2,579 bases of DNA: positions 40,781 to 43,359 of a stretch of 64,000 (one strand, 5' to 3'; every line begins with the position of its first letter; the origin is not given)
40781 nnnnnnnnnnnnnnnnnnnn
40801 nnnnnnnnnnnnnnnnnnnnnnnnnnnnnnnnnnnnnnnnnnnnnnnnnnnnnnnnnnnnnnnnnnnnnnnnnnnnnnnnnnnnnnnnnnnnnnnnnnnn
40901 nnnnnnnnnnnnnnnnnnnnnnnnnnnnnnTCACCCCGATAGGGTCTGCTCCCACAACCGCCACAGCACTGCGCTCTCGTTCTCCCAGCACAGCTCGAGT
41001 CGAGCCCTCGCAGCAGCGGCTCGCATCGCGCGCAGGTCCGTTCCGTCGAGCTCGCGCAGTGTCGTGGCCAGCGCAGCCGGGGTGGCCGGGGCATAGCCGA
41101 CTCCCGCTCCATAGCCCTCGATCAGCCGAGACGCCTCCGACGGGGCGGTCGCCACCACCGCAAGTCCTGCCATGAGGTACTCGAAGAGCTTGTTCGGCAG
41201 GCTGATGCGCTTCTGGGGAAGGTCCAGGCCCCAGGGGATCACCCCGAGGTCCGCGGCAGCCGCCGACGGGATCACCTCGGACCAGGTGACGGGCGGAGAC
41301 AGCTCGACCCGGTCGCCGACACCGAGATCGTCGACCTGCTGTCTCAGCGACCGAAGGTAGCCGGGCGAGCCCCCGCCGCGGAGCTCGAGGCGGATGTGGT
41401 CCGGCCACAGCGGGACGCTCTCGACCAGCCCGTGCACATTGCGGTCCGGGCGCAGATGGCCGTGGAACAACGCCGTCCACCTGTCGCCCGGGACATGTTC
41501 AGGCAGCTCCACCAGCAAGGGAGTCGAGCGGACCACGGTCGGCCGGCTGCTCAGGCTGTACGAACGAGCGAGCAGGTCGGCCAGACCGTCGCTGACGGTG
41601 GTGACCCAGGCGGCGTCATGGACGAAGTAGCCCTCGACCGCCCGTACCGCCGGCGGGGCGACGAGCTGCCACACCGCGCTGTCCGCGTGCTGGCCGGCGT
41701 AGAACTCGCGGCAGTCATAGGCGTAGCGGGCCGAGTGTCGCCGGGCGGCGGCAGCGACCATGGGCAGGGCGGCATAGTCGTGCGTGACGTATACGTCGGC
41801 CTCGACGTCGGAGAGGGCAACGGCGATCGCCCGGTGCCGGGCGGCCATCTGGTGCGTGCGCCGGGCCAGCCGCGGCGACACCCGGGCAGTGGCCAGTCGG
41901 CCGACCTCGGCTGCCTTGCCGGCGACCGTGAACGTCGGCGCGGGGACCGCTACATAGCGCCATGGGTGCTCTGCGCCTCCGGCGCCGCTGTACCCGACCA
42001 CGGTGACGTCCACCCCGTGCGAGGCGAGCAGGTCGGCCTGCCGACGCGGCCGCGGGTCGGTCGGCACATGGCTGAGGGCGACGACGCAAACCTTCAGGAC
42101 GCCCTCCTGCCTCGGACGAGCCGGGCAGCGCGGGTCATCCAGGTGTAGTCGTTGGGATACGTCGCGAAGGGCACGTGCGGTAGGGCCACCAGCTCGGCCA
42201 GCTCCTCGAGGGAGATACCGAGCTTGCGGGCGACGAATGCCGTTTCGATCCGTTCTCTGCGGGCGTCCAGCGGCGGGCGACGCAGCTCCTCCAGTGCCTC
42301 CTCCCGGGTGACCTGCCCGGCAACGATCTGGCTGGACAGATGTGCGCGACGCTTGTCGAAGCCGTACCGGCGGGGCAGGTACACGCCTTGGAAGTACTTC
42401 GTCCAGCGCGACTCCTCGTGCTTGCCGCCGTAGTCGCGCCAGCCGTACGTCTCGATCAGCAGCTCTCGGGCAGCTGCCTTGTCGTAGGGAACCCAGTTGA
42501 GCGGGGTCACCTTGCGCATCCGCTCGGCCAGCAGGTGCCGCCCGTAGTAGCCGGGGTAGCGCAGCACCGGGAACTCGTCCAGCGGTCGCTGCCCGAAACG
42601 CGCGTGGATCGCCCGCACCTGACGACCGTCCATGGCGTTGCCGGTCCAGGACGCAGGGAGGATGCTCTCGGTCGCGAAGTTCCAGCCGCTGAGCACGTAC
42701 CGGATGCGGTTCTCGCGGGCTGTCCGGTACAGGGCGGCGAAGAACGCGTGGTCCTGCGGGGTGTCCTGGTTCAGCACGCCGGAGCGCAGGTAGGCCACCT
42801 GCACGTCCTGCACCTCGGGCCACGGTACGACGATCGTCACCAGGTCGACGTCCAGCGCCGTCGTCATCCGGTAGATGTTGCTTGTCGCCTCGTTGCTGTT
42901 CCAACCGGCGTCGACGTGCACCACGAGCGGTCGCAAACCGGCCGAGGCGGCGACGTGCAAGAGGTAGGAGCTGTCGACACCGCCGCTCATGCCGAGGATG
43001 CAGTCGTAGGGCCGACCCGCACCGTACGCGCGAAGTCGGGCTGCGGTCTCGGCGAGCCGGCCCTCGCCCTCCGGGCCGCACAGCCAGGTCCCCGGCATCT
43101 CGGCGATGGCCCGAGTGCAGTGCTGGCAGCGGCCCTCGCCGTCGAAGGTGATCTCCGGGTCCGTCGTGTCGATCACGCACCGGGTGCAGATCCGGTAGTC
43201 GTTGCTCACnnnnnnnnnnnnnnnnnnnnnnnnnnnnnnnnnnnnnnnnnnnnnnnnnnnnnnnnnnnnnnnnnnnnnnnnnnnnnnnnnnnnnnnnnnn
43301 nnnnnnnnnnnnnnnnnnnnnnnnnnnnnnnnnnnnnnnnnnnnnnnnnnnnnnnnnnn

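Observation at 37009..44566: Two divergent, complete acetamidino-forming modules facing each other in one glycan locus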

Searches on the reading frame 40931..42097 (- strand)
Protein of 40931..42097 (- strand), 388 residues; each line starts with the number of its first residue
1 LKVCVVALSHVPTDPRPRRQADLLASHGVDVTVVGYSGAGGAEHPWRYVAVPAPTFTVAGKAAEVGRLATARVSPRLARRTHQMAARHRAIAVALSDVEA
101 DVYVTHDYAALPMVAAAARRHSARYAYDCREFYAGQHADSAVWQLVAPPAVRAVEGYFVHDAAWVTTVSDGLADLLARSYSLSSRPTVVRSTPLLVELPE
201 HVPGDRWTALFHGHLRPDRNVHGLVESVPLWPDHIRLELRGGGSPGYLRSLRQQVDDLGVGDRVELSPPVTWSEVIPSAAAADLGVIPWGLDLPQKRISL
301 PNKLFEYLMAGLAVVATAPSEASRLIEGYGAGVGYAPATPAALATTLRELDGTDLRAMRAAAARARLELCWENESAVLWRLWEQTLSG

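Call 7: search_protein_families(library=pfam, proteins=[window:40931-42097:-], max_evalue=0.01)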
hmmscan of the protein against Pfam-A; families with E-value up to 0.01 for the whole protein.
window:40931-42097:- (388 aa): 4 families
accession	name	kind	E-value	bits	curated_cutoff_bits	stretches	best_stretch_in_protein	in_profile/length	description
PF13692.12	Glyco_trans_1_4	-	6.5e-11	43.1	27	1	209-350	4-139/142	Glycosyl transferases group 1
PF00534.26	Glycos_transf_1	-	1.1e-08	35.2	26.4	1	203-350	12-155/172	Glycosyl transferases group 1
PF13579.12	Glyco_trans_4_4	-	3.6e-08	34.4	29.7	1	18-189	8-155/158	Glycosyl transferase 4-like domain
PF13439.12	Glyco_transf_4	-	2.6e-06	28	28.5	1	21-189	12-162/170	Glycosyltransferase Family 4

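Call 8: search_protein_families(library=ncbifam, proteins=[window:40931-42097:-], max_evalue=0.01)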
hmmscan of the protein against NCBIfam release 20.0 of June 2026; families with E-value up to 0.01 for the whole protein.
window:40931-42097:- (388 aa): 1 family
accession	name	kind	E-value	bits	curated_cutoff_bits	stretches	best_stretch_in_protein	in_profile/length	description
NF041876.1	EPS_EpsE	equivalog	5.6e-05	22.6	400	1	239-368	250-377/389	exopolysaccharide biosynthesis GT4 family glycosyltransferase EpsE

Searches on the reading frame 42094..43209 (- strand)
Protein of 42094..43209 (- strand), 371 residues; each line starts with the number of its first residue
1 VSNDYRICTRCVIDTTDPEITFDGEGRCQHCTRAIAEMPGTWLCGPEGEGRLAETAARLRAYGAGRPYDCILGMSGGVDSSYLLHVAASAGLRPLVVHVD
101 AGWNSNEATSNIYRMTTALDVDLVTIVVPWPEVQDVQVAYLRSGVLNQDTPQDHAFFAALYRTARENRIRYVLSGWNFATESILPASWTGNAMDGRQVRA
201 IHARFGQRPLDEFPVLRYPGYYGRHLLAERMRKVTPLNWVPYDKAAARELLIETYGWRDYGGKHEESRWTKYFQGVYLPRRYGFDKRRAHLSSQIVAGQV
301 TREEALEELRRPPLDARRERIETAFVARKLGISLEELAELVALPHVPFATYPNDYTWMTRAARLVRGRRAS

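Call 7: search_protein_families(library=pfam, proteins=[window:42094-43209:-], max_evalue=0.01)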
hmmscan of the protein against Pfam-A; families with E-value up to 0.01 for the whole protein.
window:42094-43209:- (371 aa): 2 families
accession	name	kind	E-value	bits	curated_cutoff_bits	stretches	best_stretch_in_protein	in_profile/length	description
PF01507.26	PAPS_reduct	-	0.00054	20.5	22.5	1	71-131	3-62/175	Phosphoadenosine phosphosulfate reductase domain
PF01171.26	ATP_bind_3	-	0.0013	18.9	27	0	70-115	2-53/182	PP-loop family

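Call 8: search_protein_families(library=ncbifam, proteins=[window:42094-43209:-], max_evalue=0.01)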
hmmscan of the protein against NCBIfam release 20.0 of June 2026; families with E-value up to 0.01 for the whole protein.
window:42094-43209:- (371 aa): 7 families
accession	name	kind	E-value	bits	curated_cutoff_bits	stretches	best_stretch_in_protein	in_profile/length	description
TIGR03573.1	WbuX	subfamily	3.3e-71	240.5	203.2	1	6-341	2-343/344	N-acetyl sugar amidotransferase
TIGR00268.2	TIGR00268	equivalog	6.4e-06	25.6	150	1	70-178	16-121/259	ATP-dependent sacrificial sulfur transferase LarE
TIGR02432.1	lysidine_TilS_N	equivalog_domain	0.00076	19.4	93.6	1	71-128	3-66/189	tRNA lysidine(34) synthetase TilS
TIGR02039.1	CysD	subfamily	0.0012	18.5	396.6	1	71-128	23-84/294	sulfate adenylyltransferase, small subunit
NF009214.0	PRK12563.1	equivalog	0.0059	16.1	413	1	71-152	46-130/317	sulfate adenylyltransferase subunit CysD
NF038212.1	argG_rel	exception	0.0091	14.9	425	0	74-126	21-72/381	argininosuccinate synthase-related protein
NF010588.0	PRK13981.1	equivalog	0.0094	14.4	479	0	69-127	287-347/546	NAD+ synthase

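Call 16: find_related_loci(query=window:42094-43209:-, collection=genome_contigs, flank=10000)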
Query window:42094-43209:- (371 aa) in genome_contigs; peptide patterns used: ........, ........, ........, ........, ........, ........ (x = any residue, [..] = any of these).
39 stretches matched a pattern; 4 encode a relative of the query (tblastn E <= 1e-3); 4 distinct loci.
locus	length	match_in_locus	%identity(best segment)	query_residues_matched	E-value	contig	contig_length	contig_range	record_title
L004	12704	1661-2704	56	5-354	8e-131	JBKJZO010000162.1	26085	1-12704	MAG: Mycobacteriales bacterium isolate swi_bin.249 S1Ck127_15696482_flag_1_multi_9.3736_len_26085, whole genome shotgun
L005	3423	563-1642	41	8-365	5e-96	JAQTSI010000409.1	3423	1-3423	MAG: Methylococcaceae bacterium isolate STB_183 NODE_105896_length_3423_cov_2.317961_Sandtown_B, whole genome shotgun se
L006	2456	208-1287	40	8-365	2e-90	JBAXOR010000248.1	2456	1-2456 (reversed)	MAG: Chrysiogenales bacterium isolate ELA510 MAG510_248, whole genome shotgun sequence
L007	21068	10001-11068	36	8-365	4e-84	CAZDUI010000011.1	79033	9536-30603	MAG TPA_asm: uncultured Weeksellaceae bacterium isolate binchicken_co286_206 genome assembly, contig: NODE_495_length_79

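Call 17: find_homologous_proteins(query=window:42094-43209:-, max_evalue=1e-10)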
Query window:42094-43209:- (371 aa): 7711 proteins with E <= 1e-10 among 8000 candidates; the best 120 are listed.
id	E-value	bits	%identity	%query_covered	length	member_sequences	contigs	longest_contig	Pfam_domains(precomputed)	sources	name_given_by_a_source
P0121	6.6e-255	863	100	100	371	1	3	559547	-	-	-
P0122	8.8e-205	698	81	98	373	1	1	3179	-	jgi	jgi:N-acetyl sugar amidotransferase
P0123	1.9e-200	684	77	100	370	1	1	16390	-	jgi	jgi:N-acetyl sugar amidotransferase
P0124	2.8e-192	657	78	96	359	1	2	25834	-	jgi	jgi:N-acetyl sugar amidotransferase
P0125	3.3e-134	466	56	99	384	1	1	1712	-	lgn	-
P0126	8.4e-134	464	58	94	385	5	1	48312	-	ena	-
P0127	1.5e-130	454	57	98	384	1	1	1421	-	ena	-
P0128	3.9e-129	449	57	98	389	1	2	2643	-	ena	-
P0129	6.2e-129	448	57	96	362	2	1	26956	-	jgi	jgi:N-acetyl sugar amidotransferase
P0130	1.5e-127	444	56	94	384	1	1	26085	-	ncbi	-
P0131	2.8e-127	443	54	99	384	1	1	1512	-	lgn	-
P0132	9.3e-127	441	54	98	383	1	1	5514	-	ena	-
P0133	1.4e-126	441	55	98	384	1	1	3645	-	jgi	jgi:N-acetyl sugar amidotransferase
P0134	1.2e-125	438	55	98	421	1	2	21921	-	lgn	-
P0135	5.1e-125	436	55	99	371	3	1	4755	-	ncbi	-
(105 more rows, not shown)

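Call 18: find_encoding_contigs(protein=P0124, flank=10000, max_places=2)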
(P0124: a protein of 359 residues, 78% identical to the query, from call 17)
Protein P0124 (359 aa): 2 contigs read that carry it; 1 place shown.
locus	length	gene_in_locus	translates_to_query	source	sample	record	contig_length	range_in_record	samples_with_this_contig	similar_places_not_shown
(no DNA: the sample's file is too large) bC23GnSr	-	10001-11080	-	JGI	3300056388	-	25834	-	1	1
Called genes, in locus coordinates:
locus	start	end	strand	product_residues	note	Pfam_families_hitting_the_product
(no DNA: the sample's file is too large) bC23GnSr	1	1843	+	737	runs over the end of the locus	?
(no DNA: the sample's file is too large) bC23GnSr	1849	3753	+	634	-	-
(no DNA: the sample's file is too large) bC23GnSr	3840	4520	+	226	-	PF13641:Glyco_tranf_2_3 (faint), PF00535:Glycos_transf_2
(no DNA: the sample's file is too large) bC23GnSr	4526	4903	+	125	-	PF10066:DUF2304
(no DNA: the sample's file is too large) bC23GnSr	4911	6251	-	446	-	PF03721:UDPG_MGDP_dh_N, PF00984:UDPG_MGDP_dh, PF03720:UDPG_MGDP_dh_C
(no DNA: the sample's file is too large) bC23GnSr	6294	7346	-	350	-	PF13579:Glyco_trans_4_4 (weak)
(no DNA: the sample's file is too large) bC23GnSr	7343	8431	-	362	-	PF13439:Glyco_transf_4, PF13579:Glyco_trans_4_4, PF00534:Glycos_transf_1, PF13692:Glyco_trans_1_4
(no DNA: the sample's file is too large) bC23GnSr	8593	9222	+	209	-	PF00117:GATase, PF01174:SNO (faint), PF07722:Peptidase_C26 (weak)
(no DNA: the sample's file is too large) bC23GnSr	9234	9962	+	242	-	PF00977:His_biosynth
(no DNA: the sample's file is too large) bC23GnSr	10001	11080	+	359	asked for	-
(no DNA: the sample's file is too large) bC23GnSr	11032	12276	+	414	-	PF13439:Glyco_transf_4 (faint), PF00534:Glycos_transf_1, PF13692:Glyco_trans_1_4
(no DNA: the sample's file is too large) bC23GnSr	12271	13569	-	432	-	-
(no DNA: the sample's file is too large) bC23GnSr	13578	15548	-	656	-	PF00977:His_biosynth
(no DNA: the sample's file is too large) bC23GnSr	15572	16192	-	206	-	PF00117:GATase, PF07722:Peptidase_C26 (faint)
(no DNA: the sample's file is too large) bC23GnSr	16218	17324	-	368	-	PF00155:Aminotran_1_2, PF01041:DegT_DnrJ_EryC1, PF01053:Cys_Met_Meta_PP (weak)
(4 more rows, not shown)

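Call 19: find_encoding_contigs(protein=P0123, flank=10000, max_places=2)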
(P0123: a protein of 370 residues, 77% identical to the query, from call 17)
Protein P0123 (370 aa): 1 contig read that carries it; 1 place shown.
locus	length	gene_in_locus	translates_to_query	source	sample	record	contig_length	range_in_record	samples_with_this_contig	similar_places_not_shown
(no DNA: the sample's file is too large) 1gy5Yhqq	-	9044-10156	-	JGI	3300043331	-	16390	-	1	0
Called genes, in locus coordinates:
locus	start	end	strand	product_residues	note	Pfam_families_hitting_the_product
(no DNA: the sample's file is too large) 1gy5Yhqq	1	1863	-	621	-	?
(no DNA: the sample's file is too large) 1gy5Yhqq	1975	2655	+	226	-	PF00535:Glycos_transf_2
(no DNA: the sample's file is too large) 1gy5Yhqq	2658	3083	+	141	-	PF10066:DUF2304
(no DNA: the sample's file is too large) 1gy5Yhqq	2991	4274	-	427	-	PF03721:UDPG_MGDP_dh_N, PF00984:UDPG_MGDP_dh, PF03720:UDPG_MGDP_dh_C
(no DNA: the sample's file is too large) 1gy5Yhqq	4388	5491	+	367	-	PF02350:Epimerase_2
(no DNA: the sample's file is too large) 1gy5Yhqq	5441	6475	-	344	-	-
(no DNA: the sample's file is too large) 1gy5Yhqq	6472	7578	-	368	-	PF13439:Glyco_transf_4, PF13579:Glyco_trans_4_4, PF00534:Glycos_transf_1, PF13692:Glyco_trans_1_4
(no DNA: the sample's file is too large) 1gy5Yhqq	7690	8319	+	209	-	PF00117:GATase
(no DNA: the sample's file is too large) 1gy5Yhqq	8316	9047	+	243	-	PF00977:His_biosynth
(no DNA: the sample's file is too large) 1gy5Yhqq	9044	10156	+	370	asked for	-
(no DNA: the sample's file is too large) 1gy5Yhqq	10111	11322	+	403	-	PF00534:Glycos_transf_1 (weak), PF13692:Glyco_trans_1_4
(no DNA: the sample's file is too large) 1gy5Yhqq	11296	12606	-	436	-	-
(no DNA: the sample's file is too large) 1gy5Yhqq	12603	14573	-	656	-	PF00977:His_biosynth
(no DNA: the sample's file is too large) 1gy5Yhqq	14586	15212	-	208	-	PF00117:GATase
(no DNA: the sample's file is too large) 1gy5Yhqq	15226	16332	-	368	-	PF01041:DegT_DnrJ_EryC1, PF00155:Aminotran_1_2, PF01053:Cys_Met_Meta_PP (weak)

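Call 20: find_encoding_contigs(protein=P0126, flank=10000, max_places=2)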
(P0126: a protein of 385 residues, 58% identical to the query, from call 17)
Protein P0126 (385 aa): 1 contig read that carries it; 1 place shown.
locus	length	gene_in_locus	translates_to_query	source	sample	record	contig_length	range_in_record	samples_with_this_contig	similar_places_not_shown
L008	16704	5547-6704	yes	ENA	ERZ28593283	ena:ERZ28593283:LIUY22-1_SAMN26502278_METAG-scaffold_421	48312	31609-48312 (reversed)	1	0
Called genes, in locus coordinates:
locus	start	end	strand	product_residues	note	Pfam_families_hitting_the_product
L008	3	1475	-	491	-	?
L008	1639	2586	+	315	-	PF01073:3Beta_HSD, PF01370:Epimerase, PF02719:Polysacc_synt_2, PF07993:NAD_binding_4 (faint), PF13460:NAD_binding_10 (faint), PF16363:GDP_Man_Dehyd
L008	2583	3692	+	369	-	PF01041:DegT_DnrJ_EryC1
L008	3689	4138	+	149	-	PF00132:Hexapep, PF14602:Hexapep_2 (weak)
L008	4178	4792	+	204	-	PF00117:GATase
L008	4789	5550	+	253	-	PF00977:His_biosynth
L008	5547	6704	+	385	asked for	-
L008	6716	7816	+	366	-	PF13524:Glyco_trans_1_2 (faint), PF13692:Glyco_trans_1_4 (weak)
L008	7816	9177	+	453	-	PF04932:Wzy_C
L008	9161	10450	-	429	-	PF03721:UDPG_MGDP_dh_N, PF00984:UDPG_MGDP_dh, PF03720:UDPG_MGDP_dh_C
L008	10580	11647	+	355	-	PF02350:Epimerase_2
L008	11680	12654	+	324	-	PF01370:Epimerase, PF04321:RmlD_sub_bind (weak), PF16363:GDP_Man_Dehyd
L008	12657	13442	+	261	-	PF03808:Glyco_tran_WecG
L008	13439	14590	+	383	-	PF13439:Glyco_transf_4, PF13579:Glyco_trans_4_4, PF00534:Glycos_transf_1, PF13692:Glyco_trans_1_4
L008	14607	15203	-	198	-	-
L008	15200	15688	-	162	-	PF13560:HTH_31, PF01381:HTH_3, PF12844:HTH_19 (weak)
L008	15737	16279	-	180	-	PF22802:RsiG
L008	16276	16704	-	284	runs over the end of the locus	PF05853:BKACE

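Call 27: search_solved_structures(query=window:42094-43209:-, max_evalue=0.01, show_alignments=1)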
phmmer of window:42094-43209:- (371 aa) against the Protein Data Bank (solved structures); distinct sequences matched with E-value up to 0.01: 1.
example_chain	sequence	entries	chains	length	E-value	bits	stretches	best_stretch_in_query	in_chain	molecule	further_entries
8wex_A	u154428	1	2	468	4.1e-05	26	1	19-97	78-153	N-acetyl sugar amidotransferase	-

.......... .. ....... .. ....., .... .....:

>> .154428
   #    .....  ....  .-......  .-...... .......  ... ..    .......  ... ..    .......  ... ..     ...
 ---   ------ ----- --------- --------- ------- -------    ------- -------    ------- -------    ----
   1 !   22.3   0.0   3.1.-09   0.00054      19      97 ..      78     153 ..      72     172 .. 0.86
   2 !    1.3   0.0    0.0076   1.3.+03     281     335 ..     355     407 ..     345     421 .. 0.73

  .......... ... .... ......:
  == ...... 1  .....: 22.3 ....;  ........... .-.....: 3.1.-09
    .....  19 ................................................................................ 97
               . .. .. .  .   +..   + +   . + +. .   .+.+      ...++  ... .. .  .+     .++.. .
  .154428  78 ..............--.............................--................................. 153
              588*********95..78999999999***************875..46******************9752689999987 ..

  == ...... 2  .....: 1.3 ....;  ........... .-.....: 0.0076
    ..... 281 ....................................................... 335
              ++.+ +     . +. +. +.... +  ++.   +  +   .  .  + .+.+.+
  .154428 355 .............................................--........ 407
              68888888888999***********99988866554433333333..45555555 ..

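Call 35: find_related_loci(query=A2, collection=metagenome_contigs, flank=10000)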
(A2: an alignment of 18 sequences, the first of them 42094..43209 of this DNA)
Query A2 (371 aa) in metagenome_contigs; peptide patterns used: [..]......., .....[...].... (x = any residue, [..] = any of these).
600 stretches matched a pattern (row limit reached: there are more); 554 encode a relative of the query (tblastn E <= 1e-3); the best 80 are kept; 80 distinct loci.
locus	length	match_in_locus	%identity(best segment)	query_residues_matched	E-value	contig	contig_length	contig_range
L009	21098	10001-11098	52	5-370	3e-127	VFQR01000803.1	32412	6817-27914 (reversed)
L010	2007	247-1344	50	5-367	9e-131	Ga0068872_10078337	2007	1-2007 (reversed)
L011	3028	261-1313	53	3-353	9e-126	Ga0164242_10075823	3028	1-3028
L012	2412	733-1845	45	1-366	3e-127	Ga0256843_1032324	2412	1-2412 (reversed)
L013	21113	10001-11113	50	5-365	1e-119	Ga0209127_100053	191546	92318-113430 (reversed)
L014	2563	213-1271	47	5-355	6e-123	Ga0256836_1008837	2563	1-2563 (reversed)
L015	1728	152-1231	49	5-361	8e-126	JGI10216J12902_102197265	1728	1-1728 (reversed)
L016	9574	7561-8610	50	5-354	1e-113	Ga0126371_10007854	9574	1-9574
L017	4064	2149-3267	43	1-371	7e-115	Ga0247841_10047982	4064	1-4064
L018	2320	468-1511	50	5-353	1e-118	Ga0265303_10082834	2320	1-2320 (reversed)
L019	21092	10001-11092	46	4-368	5e-112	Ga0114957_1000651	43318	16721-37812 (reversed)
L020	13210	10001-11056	50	4-354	3e-112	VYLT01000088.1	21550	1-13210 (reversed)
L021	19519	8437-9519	46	3-360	2e-112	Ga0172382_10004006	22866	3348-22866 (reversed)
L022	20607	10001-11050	48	4-353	1e-111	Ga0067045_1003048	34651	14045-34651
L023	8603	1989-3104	45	5-369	1e-111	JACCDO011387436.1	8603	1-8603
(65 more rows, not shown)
